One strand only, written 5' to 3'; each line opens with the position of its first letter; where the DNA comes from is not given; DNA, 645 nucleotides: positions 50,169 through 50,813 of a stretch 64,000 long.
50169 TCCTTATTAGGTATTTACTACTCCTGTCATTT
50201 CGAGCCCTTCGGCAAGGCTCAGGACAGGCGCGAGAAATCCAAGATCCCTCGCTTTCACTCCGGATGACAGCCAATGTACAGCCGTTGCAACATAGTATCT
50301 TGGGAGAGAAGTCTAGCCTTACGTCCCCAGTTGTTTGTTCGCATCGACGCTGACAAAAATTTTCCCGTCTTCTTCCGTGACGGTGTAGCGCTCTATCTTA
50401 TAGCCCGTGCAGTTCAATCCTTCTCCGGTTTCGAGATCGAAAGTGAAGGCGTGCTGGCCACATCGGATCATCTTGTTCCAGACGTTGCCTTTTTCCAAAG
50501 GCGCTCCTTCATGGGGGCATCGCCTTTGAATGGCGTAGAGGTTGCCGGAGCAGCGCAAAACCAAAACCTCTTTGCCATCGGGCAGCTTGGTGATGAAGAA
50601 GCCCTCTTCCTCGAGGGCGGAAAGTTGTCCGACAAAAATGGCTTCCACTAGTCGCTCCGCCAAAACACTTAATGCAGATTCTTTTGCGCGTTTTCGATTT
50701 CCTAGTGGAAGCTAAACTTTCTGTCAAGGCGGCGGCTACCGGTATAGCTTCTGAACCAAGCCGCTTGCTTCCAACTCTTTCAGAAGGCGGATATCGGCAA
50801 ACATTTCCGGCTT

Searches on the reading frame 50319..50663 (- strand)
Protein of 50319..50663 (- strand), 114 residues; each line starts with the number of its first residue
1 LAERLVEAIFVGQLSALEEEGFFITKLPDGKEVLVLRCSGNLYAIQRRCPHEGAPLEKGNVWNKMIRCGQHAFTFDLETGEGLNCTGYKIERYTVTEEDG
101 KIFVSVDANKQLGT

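Call 18: search_protein_families(library=pfam, proteins=[window:50319-50663:-], max_evalue=0.001)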
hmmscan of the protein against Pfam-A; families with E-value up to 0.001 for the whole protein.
window:50319-50663:- (114 aa): 3 families
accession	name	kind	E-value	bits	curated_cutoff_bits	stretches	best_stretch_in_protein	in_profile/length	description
PF00355.32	Rieske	-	5.4e-13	49.1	20.3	1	11-83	5-76/88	Rieske [2Fe-2S] domain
PF13806.12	Rieske_2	-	1.9e-09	37.8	27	1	13-104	7-103/104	Rieske-like [2Fe-2S] domain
PF22543.2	Rieske_4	-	1.5e-05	25.6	28.4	1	27-84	18-79/119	Soluble Rieske-type ferredoxin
